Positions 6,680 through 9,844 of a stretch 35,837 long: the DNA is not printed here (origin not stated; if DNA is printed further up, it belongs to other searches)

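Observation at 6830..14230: Five-gene Dcm-Vsr-GHKL ATPase-PD-(D/E)xK-Z1 operon: a predicted but uncharacterised restriction/defence system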

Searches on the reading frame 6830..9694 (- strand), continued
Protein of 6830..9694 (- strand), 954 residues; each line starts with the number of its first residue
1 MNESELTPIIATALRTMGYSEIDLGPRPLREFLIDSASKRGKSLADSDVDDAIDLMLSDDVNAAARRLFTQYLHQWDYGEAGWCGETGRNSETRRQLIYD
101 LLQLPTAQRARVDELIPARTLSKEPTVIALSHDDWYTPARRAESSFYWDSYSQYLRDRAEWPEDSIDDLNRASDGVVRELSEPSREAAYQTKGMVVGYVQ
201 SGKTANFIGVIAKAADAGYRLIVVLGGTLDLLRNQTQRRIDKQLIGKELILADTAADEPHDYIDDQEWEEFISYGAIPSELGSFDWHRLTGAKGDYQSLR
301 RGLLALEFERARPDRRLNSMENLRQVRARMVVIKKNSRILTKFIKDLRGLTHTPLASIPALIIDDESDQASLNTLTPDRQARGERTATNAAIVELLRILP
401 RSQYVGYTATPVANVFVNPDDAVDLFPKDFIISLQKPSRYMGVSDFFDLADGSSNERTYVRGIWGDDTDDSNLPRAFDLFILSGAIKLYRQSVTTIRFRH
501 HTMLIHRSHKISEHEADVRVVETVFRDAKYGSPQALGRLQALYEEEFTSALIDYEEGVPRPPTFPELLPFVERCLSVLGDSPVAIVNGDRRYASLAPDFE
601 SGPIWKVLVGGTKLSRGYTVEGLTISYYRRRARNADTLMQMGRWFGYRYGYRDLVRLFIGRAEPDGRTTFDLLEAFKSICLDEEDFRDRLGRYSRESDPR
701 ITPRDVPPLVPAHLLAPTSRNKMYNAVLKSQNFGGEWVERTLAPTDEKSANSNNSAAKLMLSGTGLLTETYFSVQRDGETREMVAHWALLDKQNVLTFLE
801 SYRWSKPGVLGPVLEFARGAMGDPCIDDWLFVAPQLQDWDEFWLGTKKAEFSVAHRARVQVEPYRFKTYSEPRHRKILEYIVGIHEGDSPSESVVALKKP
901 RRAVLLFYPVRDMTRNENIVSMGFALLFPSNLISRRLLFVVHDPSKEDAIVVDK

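Call 42: search_dna_similar(query=window:6830-9694:-, collection=plasmids, mode=protein, max_rows=30, rows=spread)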
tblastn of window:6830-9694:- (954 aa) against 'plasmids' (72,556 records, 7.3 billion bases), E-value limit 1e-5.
Records with a match: 48; places in all: 49; records where one place covers at least 80% of the query: 3.
Best place of each record, by identity: <60% 48.
By first word of the organism name: Rhizobium 6; Agrobacterium 3; Streptomyces 3; Lactiplantibacillus 3; Azospirillum 2; Ensifer 2; Priestia 2; Hymenobacter 2; Neisseria 2; Pediococcus 2; and 20 more.
By predicted mobility (MOB-suite, as given by PLSDB): non-mobilizable 27; conjugative 14; mobilizable 7.
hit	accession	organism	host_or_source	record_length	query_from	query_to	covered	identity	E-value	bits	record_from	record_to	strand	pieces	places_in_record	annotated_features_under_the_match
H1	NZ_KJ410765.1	Arthrobacter sp. 68b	-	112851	60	834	81%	39.0%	5e-142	476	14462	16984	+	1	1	Z1 domain-containing protein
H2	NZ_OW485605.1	Rhodovastum atsumiense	-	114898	143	926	82%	27.8%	2e-62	239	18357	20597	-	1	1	Z1 domain-containing protein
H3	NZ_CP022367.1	Azospirillum sp. TSH58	single cell,paddy soils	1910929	143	910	81%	27.5%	9e-64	243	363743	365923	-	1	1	record has no annotation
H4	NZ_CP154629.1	Acetoanaerobium noterae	cell culture,Sludge of a digestion ...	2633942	132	859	76%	28.5%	2e-61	236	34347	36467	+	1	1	none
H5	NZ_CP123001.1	Neorhizobium petrolearium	single cell,petroleum contaminated soil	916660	131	803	71%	30.6%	1e-63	243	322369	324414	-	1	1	Z1 domain-containing protein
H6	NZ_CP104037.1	Rhizobium sp. SRDI969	Pisum sativum,Cell culture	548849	134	806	71%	30.1%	2e-55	218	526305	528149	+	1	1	Z1 domain-containing protein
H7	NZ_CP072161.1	Rhizobium sp. B230/85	Himalayan blackberry,cell culture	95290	134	778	68%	30.5%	2e-56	221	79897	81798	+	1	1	Z1 domain-containing protein | hypothetical protein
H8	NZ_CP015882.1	Ensifer adhaerens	silty clay loam soil (pH 6.1)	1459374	135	804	70%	28.8%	7e-60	231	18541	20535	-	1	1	none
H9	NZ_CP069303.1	Shinella sp. PSBB067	monoisolate,Minnesota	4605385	107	769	69%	29.0%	8e-55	216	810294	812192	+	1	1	none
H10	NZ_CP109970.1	Agrobacterium salinitolerans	-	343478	107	744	67%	29.9%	7e-58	225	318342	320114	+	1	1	Z1 domain-containing protein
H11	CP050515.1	Rhizobium leguminosarum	Trifolium repens,cell culture,root ...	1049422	135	801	70%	28.4%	9e-64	243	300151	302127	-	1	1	Z1 domain-containing protein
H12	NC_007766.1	Rhizobium etli CFN 42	-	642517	135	765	66%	29.5%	4e-53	210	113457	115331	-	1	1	Z1 domain-containing protein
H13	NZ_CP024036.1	Priestia aryabhattai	single cell,enriched culture of compost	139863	132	696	59%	31.6%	3e-62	239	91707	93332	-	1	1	Z1 domain-containing protein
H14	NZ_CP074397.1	Agrobacterium salinitolerans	Cotton,tiaaue sample,root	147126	135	658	55%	32.2%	4e-54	213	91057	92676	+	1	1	Z1 domain-containing protein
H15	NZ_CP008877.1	Terribacillus goriensis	Cryptomeria japonica var. sinensis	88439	148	690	57%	29.8%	5e-53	210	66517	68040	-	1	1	Z1 domain-containing protein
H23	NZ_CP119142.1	Neisseria gonorrhoeae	Homo sapiens,whole organism,synovial ...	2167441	320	659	36%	27.0%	4e-14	85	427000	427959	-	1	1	none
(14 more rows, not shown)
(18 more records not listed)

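Call 43: get_annotated_region(hit=H1, flank=8000)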
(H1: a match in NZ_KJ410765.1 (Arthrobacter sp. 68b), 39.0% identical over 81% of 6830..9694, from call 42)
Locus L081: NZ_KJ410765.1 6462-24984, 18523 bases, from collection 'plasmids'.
description: Arthrobacter sp. 68b plasmid p2MP, complete sequence
organism: Arthrobacter sp. 68b (NCBI taxid 311808)
taxonomy: Bacteria; Actinomycetota; Actinomycetes; Micrococcales; Micrococcaceae; Arthrobacter; Arthrobacter sp. 68b
host: -; source: -; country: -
typing (MOB-suite, as given by PLSDB): mobilizable; replicon rep_cluster_1670; relaxase MOBP
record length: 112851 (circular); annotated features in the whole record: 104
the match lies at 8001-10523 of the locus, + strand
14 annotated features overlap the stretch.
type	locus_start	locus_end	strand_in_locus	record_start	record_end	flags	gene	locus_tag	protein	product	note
CDS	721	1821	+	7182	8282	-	-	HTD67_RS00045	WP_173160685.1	DNA cytosine methyltransferase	GO:0006304 - DNA modification [Evidence IEA]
CDS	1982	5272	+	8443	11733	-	-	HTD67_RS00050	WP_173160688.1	hypothetical protein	-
CDS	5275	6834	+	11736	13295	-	-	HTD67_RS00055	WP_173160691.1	ATP-binding protein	-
CDS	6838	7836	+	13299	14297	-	-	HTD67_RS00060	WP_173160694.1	PD-(D/E)XK motif protein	-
CDS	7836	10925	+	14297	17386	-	-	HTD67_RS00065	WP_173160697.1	Z1 domain-containing protein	-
CDS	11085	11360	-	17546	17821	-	-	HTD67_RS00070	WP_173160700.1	hypothetical protein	-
CDS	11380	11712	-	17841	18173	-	-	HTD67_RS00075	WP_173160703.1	hypothetical protein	-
CDS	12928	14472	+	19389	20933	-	istA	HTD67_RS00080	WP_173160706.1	IS21 family transposase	-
CDS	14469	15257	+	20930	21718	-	istB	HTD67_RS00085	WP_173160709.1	IS21-like element helper ATPase IstB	-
CDS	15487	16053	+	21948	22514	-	-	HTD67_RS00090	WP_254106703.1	sigma-70 family RNA polymerase sigma factor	GO:0006352 - DNA-templated transcription initiation [Evidence IEA]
CDS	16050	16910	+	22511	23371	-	-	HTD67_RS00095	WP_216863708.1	peptidase M56 family protein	-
CDS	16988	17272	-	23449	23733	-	-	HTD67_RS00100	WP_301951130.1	HPP family protein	-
CDS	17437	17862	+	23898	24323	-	-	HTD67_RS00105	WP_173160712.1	hypothetical protein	-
CDS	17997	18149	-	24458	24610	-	-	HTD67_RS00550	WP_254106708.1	hypothetical protein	-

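Call 44: get_annotated_region(hit=H23, flank=7000)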
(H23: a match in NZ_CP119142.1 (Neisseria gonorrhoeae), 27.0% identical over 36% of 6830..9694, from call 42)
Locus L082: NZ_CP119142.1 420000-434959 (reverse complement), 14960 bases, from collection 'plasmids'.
description: Neisseria gonorrhoeae strain 2022NG-0032 plasmid p2022NG-0032_1, complete sequence
organism: Neisseria gonorrhoeae (NCBI taxid 485)
taxonomy: Bacteria; Pseudomonadota; Betaproteobacteria; Neisseriales; Neisseriaceae; Neisseria; Neisseria gonorrhoeae
host: -; source: Homo sapiens,whole organism,synovial fluid; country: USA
typing (MOB-suite, as given by PLSDB): non-mobilizable
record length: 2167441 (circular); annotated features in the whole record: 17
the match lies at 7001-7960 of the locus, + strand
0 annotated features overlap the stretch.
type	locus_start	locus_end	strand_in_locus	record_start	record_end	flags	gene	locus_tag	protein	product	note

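Call 45: list_cluster_members(proteins=[window:6830-9694:-, window:3935-6751:+, window:10692-12194:-, window:12653-14230:-])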
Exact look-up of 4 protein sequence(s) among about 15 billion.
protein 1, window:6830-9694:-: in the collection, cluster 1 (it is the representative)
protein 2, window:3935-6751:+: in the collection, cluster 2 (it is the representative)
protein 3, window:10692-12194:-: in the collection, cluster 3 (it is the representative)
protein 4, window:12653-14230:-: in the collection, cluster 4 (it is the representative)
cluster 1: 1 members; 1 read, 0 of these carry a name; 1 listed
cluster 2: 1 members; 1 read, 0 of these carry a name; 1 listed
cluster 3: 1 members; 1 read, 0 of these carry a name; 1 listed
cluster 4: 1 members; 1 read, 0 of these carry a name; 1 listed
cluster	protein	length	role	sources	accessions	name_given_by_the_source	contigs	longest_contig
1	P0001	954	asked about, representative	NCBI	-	-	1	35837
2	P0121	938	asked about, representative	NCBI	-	-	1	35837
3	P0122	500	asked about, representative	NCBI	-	-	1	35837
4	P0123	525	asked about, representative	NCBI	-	-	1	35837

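Call 46: search_solved_structures(query=window:6830-9694:-, max_evalue=1)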
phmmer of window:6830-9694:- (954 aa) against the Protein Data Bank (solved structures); distinct sequences matched with E-value up to 1: 0.

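Call 60: search_protein_families(library=pfam, proteins=[L022:17385-19517:-, L038:15877-16869:-, L009:16600-17595:-, L046:12840-13817:+, L024:16185-18014:-, L030:16514-17959:-, L067:3774-7271:+, L076:1081-3909:+], max_evalue=0.001)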
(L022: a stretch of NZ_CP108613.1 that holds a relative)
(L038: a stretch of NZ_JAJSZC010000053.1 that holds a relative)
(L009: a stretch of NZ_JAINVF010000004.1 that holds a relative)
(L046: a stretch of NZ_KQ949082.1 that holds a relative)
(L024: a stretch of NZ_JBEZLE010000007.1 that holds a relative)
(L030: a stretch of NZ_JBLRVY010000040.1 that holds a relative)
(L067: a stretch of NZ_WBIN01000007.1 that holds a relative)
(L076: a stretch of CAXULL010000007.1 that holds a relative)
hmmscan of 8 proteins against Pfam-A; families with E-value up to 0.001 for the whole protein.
L022:17385-19517:- (710 aa): 3 families
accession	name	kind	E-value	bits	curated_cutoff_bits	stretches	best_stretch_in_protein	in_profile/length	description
PF01381.28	HTH_3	-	4.6e-14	52.6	23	1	15-66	2-53/55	Helix-turn-helix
PF13560.12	HTH_31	-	1e-10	42.2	27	1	15-64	7-57/64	Helix-turn-helix domain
PF13443.12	HTH_26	-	1.4e-08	35.3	22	1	15-73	3-62/63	Cro/C1-type HTH DNA-binding domain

L038:15877-16869:- (330 aa): 1 family
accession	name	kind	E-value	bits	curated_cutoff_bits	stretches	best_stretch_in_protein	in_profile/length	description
PF19866.4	DUF6339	-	8.6e-13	48.9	23.2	1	120-268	6-168/175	Family of unknown function (DUF6339)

L009:16600-17595:- (331 aa): 0 families

L046:12840-13817:+ (325 aa): 1 family
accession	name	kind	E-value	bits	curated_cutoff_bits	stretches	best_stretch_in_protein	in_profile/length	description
PF09126.16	NaeI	-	2.9e-123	411.2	25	1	30-312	3-286/288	Restriction endonuclease NaeI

L024:16185-18014:- (609 aa): 3 families
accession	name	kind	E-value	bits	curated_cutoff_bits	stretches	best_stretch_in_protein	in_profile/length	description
PF00176.29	SNF2-rel_dom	-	1.6e-17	64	24.9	1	146-354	26-258/290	SNF2-related domain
PF04851.21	ResIII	-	6.4e-07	29.9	22.5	1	146-272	32-162/164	Type III restriction enzyme, res subunit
PF00270.35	DEAD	-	1.6e-05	25.1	26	1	126-273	3-161/167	DEAD/DEAH box helicase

L030:16514-17959:- (481 aa): 0 families

L067:3774-7271:+ (1165 aa): 2 families
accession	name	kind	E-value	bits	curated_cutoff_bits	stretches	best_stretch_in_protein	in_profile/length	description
PF18731.6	HEPN_Swt1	-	8.2e-28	97.4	27.5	1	44-157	2-115/115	Swt1-like HEPN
PF04465.17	DUF499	-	1.5e-24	86.4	23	1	347-664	46-342/1024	Protein of unknown function (DUF499)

L076:1081-3909:+ (942 aa): 2 families
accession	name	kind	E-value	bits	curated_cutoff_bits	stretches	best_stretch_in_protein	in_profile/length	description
PF06634.17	DUF1156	-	2.3e-32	111.4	24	1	44-113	2-72/73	Protein of unknown function (DUF1156)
PF01170.24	UPF0020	-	0.00016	21.8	22.3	0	147-170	31-54/197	RMKL-like, methyltransferase domain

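Call 63: predict_structure(alignment_id=A1)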
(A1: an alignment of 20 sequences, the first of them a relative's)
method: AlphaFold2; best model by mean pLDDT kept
length: 954 residues; sequences in the alignment: 20
mean_pLDDT: 76.1   pTM: 0.61
mean pLDDT of the five models: 76.1, 74.9, 73.4, 72.1, 66.9
residues with pLDDT >= 90: 201; 70-90: 476; 50-70: 180; < 50: 97
segments of 3 or more residues with pLDDT < 50: 121-129, 280-284, 370-378, 412-429, 450-453, 615-617, 696-698, 700-728, 946-954
pLDDT, mean of each block of 10 residues (from residue 1): 84 80 81 90 88 89 82 83 81 90 92 79 44 77 83 85 84 84 75 58 80 91 84 83 84 80 81 62 60 67 67 80 83 87 85 80 72 43 63 80 76 41 42 63 62 67 90 95 94 83 85 87 93 93 81 67 92 93 79 72 85 52 84 55 58 86 78 73 59 50 44 33 41 77 81 90 83 83 92 91 78 85 89 82 76 79 68 88 79 89 92 72 88 61 48 43
secondary structure, 60 per line:
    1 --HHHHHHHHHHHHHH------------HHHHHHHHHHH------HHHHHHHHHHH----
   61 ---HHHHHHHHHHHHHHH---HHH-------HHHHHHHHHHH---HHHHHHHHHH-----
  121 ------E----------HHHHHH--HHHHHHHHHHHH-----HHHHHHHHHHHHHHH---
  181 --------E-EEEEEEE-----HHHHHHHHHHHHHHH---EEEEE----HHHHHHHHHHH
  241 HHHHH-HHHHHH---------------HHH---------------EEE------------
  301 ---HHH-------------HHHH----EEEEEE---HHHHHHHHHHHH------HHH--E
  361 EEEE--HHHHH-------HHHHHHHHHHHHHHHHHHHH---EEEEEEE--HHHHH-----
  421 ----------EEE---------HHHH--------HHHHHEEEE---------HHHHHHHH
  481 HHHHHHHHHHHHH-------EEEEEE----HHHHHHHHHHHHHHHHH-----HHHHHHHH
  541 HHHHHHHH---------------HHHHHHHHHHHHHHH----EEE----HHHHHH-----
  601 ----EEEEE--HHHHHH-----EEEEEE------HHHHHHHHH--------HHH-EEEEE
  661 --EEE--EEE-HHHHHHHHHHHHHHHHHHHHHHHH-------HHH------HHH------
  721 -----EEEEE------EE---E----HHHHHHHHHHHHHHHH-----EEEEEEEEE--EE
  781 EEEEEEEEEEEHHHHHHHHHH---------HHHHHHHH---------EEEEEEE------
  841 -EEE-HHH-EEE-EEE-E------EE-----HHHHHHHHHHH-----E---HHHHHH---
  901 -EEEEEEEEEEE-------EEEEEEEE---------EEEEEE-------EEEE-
elements in order (helices of 4 or more, strands of 3 or more residues): H3-16 H29-39 H46-56 H64-78 H92-102 H106-115 H138-143 H146-157 H163-177 E191-197 H203-217 E221-225 H230-245 H247-252 E286-288 H320-323 E328-333 H337-348 E360-364 H367-371 H379-398 E402-408 H411-415 E431-433 H443-446 H455-459 E460-463 H473-493 E501-506 H511-527 H533-548 H564-578 E583-585 H590-595 E605-609 H612-617 E623-628 H635-643 E656-660 E663-665 E668-670 H672-695 E726-730 H747-762 E768-776 E779-791 H792-801 H811-818 E828-834 E842-844 E850-852 E854-856 H872-882 H892-897 E902-912 E920-927 E937-942 E950-953

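Call 65: search_protein_families(library=pfam, proteins=[L082:4524-5648:+, L082:5645-6682:+, L082:6683-8572:+, L082:8635-9699:-, L082:9774-10991:-, L082:10988-12433:-, L082:2763-4142:-], max_evalue=0.001)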
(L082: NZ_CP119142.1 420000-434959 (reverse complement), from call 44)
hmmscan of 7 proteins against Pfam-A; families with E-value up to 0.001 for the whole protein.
L082:4524-5648:+ (374 aa): 1 family
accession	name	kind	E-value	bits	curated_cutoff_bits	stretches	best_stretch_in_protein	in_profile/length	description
PF00145.23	DNA_methylase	-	6.5e-81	272.7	22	1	17-337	2-322/324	C-5 cytosine-specific DNA methylase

L082:5645-6682:+ (345 aa): 2 families
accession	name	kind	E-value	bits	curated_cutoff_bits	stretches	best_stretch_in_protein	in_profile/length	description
PF09565.16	RE_NgoFVII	-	3.1e-46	157.1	23.8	1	17-169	2-161/162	NgoFVII restriction endonuclease N-terminal PLD domain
PF20731.2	RE_NgoFVII_C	-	6.3e-46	156.1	23.8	1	198-331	2-130/131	NgoFVII C-terminal B3-like DNA-binding domain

L082:6683-8572:+ (629 aa): 1 family
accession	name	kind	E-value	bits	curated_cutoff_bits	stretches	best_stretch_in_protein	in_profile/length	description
PF10593.14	Z1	-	1.1e-25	91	25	1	257-446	3-202/228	Z1 domain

L082:8635-9699:- (354 aa): 1 family
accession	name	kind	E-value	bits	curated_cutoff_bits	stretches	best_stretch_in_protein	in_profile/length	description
PF01208.23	URO-D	-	6.6e-139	463.2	23.9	1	5-346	2-345/346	Uroporphyrinogen decarboxylase (URO-D)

L082:9774-10991:- (405 aa): 1 family
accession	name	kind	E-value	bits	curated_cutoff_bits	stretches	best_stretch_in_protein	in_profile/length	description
PF07219.19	HemY_N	-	1.8e-19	70.3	31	1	26-134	1-106/107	HemY protein N-terminus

L082:10988-12433:- (481 aa): 1 family
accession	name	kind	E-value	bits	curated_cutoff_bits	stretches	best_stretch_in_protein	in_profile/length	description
PF04375.19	HemX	-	1.7e-45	155.9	25.9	1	183-407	2-228/236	HemX, putative uroporphyrinogen-III C-methyltransferase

L082:2763-4142:- (459 aa): 13 families
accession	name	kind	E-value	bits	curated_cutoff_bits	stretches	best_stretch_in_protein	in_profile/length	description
PF13481.12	AAA_25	-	3e-20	73.1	27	1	81-221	24-195/195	AAA domain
PF06745.19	ATPase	-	5e-19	69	26.6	2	73-140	2-71/231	KaiC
PF03796.21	DnaB_C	-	2.4e-12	47.2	27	1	73-136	3-67/255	DnaB-like helicase C terminal domain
PF18073.7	Zn_ribbon_LapB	-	7.3e-12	45.2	25.7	1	9-36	1-28/28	Rubredoxin metal binding domain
PF13541.12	ChlI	-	1.8e-08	34.7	27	1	366-428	59-121/121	Subunit ChlI of Mg-chelatase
PF13401.12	AAA_22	-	2.8e-08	34.6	27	1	92-215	7-123/130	AAA domain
PF05362.19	Lon_C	-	1.4e-07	31.7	21.1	1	364-445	108-193/205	Lon protease (S16) C-terminal proteolytic domain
PF13479.12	AAA_24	-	4.5e-06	27.1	27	1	91-180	3-79/195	AAA domain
PF07088.17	GvpD_P-loop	-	3.1e-05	24.4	24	0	90-129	10-49/189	GvpD gas vesicle protein, P-loop domain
PF13173.12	AAA_14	-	3.9e-05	24.1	27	1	92-177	4-74/129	AAA domain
PF00004.35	AAA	-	5e-05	24.2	21.2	1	93-207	1-96/131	ATPase family associated with various cellular activities (AAA)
PF13191.12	AAA_16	-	0.00039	21.4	32.6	0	91-164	25-94/167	AAA ATPase domain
PF10483.15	Elong_Iki1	-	0.00054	20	22.5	1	104-240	26-155/292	Elongator subunit Iki1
